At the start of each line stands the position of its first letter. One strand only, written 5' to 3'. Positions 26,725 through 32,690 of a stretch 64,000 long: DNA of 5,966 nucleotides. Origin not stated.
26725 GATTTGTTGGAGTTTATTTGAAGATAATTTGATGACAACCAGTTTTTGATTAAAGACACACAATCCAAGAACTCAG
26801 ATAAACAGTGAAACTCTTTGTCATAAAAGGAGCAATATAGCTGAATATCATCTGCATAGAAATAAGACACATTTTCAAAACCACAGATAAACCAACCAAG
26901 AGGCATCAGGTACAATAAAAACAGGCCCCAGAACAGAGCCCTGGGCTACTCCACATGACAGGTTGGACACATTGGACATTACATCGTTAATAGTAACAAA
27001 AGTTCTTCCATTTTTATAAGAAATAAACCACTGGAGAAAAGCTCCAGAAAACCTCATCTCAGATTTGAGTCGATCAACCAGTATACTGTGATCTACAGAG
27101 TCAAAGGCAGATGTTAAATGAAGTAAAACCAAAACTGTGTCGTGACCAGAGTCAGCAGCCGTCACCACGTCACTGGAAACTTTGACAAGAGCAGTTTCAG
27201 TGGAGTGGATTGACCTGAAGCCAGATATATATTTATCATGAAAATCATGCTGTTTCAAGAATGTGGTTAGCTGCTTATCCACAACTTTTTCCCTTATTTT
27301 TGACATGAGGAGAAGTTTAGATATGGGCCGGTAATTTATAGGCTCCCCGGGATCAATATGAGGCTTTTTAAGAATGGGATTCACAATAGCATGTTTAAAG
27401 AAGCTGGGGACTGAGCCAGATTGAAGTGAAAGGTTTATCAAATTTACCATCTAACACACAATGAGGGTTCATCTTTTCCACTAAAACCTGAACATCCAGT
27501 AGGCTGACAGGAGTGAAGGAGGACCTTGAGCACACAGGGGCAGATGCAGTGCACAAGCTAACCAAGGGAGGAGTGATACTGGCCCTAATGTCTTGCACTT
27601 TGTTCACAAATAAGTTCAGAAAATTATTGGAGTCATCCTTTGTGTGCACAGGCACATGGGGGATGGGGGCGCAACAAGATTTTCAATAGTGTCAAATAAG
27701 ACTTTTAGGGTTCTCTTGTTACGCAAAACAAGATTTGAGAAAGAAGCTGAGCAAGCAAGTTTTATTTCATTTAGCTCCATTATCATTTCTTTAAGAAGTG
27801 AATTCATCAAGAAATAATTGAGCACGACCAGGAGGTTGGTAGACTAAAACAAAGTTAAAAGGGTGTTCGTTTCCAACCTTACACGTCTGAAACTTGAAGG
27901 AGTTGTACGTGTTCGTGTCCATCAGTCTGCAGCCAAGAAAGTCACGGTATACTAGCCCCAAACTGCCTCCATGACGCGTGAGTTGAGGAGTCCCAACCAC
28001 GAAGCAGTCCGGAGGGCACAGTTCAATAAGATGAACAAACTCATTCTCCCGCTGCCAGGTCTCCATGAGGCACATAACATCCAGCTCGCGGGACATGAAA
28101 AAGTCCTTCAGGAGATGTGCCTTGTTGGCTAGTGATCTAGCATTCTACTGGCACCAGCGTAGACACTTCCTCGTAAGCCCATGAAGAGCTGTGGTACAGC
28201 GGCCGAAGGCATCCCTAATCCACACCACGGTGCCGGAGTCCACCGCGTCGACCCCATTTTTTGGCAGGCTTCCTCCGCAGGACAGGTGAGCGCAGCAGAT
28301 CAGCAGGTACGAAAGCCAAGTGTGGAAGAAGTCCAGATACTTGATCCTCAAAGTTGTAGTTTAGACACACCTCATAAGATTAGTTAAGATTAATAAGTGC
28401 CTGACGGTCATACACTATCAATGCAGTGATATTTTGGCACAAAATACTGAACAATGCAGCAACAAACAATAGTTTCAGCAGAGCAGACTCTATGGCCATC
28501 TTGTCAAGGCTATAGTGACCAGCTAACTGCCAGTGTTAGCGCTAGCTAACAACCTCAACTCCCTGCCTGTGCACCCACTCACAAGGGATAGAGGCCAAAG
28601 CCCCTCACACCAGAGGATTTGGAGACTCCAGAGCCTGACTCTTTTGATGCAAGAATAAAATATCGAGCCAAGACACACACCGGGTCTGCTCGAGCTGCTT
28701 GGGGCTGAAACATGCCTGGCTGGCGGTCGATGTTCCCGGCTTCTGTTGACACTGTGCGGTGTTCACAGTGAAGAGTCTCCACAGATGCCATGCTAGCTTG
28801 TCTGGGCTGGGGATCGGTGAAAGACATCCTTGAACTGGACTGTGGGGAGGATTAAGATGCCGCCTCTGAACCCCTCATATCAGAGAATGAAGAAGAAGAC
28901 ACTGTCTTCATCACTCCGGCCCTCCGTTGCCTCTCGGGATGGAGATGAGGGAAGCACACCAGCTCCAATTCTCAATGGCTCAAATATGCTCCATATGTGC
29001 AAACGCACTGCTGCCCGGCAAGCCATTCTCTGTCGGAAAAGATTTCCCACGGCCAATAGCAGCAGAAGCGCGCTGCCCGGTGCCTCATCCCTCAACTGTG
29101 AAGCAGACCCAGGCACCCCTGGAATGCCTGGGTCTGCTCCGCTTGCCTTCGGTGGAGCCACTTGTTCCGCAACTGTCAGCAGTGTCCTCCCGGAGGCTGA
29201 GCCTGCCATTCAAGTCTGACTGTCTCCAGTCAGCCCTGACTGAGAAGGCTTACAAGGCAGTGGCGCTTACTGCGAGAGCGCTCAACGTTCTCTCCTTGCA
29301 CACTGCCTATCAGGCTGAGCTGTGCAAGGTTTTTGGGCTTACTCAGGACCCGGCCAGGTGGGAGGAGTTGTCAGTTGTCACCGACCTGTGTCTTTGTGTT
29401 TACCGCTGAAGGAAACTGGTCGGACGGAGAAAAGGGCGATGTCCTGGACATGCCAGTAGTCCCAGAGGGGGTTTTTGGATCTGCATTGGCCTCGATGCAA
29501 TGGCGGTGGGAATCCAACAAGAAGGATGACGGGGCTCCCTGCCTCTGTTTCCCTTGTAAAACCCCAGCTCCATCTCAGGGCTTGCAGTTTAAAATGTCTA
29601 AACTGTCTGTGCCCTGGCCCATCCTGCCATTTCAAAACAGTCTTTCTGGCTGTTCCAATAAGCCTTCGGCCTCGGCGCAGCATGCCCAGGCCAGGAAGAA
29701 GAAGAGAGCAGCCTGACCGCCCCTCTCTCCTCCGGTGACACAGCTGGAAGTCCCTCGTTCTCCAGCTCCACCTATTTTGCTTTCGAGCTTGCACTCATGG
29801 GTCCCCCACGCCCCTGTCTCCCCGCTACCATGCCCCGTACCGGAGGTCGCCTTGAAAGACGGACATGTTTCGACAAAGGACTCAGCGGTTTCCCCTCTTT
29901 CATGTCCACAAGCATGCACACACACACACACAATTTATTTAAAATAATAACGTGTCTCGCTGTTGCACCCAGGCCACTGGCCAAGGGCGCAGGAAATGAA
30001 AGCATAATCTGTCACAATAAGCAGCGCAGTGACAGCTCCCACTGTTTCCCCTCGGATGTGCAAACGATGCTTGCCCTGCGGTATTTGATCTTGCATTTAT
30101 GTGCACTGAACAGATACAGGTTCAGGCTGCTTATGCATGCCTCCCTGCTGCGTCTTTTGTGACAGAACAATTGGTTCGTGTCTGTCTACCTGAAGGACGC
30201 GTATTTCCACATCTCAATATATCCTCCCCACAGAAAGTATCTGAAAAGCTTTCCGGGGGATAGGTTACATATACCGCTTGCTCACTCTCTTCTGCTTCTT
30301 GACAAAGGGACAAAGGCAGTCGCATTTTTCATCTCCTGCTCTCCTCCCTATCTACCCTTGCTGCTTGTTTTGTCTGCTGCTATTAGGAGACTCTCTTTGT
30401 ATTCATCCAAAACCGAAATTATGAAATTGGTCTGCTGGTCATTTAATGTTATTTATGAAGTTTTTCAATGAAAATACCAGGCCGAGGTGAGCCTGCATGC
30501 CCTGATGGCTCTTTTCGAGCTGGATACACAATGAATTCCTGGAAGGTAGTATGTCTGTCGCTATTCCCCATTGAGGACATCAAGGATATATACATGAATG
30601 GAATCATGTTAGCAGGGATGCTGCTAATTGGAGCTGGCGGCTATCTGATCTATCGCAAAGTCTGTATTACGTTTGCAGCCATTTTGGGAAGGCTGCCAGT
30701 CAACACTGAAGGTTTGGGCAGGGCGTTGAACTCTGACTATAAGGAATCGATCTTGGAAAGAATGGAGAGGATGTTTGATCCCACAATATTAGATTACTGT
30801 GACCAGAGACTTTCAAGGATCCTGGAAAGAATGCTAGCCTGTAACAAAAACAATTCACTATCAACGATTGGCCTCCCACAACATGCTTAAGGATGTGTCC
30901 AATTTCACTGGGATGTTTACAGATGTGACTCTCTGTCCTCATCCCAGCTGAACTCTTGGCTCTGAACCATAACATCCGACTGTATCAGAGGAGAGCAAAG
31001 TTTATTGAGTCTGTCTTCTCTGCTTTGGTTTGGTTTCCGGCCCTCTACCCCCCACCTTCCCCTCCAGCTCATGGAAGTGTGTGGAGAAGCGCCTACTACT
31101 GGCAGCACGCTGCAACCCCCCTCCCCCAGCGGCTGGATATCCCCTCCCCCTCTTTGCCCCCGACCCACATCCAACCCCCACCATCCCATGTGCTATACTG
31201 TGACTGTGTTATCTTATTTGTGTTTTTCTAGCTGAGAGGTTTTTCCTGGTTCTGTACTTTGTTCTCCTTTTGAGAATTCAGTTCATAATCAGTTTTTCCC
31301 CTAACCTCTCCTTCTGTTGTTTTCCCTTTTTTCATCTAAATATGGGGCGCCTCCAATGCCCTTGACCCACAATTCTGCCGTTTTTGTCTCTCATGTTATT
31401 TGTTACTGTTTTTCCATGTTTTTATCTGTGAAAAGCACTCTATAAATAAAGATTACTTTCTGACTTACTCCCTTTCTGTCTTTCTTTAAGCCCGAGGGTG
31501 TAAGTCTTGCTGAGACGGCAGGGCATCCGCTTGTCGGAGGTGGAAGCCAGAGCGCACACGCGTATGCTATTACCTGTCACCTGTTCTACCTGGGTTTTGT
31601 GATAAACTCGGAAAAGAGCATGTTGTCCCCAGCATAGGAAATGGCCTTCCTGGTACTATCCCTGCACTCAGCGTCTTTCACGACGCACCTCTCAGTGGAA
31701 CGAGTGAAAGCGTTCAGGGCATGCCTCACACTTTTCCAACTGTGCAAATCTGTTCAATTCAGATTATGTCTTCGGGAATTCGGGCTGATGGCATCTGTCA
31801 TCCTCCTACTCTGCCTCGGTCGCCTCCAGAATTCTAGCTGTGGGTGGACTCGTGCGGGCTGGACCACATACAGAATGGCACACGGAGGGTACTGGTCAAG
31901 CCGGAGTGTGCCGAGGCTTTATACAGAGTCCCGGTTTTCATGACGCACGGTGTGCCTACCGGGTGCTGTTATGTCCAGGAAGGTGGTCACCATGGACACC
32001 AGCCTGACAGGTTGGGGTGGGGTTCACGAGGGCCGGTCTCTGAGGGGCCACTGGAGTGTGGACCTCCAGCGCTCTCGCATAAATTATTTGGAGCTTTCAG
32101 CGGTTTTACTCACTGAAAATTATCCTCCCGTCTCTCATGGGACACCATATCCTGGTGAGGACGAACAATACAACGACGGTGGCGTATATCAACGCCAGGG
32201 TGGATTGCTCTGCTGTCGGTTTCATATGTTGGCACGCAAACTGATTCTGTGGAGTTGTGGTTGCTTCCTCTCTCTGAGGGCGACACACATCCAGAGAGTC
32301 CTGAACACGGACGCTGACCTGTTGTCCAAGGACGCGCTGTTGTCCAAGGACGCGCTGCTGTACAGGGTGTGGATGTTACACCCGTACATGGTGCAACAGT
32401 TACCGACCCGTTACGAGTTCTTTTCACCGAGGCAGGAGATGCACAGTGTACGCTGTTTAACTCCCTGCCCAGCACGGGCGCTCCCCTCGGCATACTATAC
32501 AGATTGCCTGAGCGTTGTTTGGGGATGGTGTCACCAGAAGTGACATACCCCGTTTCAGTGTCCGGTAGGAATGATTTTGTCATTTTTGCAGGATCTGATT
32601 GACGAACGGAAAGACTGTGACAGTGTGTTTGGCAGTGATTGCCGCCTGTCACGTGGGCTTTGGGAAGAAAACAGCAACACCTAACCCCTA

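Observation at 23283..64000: Head-to-tail tandem array of four intact two-exon TAAR-family receptor genes with a ~10.5-kb repeat unit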

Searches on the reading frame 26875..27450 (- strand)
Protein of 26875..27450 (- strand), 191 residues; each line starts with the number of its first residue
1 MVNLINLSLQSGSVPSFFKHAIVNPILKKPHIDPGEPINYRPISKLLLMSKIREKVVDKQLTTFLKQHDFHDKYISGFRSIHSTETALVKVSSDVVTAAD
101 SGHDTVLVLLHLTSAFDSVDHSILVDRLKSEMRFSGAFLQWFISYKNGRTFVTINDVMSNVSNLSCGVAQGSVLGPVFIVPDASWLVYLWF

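Call 9: search_protein_families(library=pfam, proteins=[window:26875-27450:-], max_evalue=0.01)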
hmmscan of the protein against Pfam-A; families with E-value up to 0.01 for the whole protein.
window:26875-27450:- (191 aa): 1 family
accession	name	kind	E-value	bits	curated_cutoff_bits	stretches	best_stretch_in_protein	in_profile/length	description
PF00078.32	RVT_1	-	5e-12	46.4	29.6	1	30-177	5-128/205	Reverse transcriptase (RNA-dependent DNA polymerase)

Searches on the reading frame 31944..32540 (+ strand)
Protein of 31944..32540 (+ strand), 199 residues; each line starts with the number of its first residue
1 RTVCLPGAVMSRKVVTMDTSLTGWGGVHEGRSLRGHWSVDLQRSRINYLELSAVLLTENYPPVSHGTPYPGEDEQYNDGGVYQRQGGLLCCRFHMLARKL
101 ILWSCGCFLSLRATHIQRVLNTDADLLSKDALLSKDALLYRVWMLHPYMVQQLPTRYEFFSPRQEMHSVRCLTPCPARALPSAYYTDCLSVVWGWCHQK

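Call 28: search_protein_families(library=pfam, proteins=[window:31944-32540:+], max_evalue=0.1)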
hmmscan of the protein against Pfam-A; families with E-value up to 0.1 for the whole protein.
window:31944-32540:+ (199 aa): 0 families

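Call 45: find_homologous_proteins(query=window:31944-32540:+, max_evalue=0.00001)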
Query window:31944-32540:+ (199 aa): 18 proteins with E <= 0.00001 among 424 candidates.
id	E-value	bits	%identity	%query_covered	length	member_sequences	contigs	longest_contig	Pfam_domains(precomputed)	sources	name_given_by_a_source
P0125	1.6e-35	141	55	74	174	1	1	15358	-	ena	-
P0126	1.9e-33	134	46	94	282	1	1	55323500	PF17917.8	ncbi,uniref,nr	ncbi:hypothetical protein CgunFtcFv8_020703 [Champsocephalus gunnari]|uniref:Reverse transcriptase R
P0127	4.1e-33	133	44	94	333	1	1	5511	-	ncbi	-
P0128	1.0e-32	132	53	76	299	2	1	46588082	PF17917.8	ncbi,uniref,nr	ncbi:hypothetical protein CgunFtcFv8_017331 [Champsocephalus gunnari]|uniref:Reverse transcriptase R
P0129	4.5e-32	130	48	80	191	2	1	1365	-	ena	-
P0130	1.6e-30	124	52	67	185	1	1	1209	PF17917.8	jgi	-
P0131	2.4e-29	121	50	76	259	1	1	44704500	-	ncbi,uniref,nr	ncbi:hypothetical protein CesoFtcFv8_012851 [Champsocephalus esox]|uniref:Reverse transcriptase RNas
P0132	6.5e-29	119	49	76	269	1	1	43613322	-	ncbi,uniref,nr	ncbi:hypothetical protein CesoFtcFv8_014232 [Champsocephalus esox]|uniref:Reverse transcriptase RNas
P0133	3.5e-28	117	46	81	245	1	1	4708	-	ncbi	-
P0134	2.1e-26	111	40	94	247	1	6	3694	-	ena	-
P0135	2.0e-25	108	45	76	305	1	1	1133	-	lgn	-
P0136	1.9e-23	101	41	81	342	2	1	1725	PF00078.33,PF17917.8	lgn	-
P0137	2.6e-23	101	41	81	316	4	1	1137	-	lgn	-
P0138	8.7e-20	89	38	77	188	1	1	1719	-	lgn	-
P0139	4.8e-18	84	37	81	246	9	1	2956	-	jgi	-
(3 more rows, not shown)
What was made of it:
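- On DIRS-type (tyrosine-recombinase) retroelement, for the unit tail: Homologues of 31944-32540 carry PF17917 and PF00078, with E down to 1.6e-35 (call 45).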
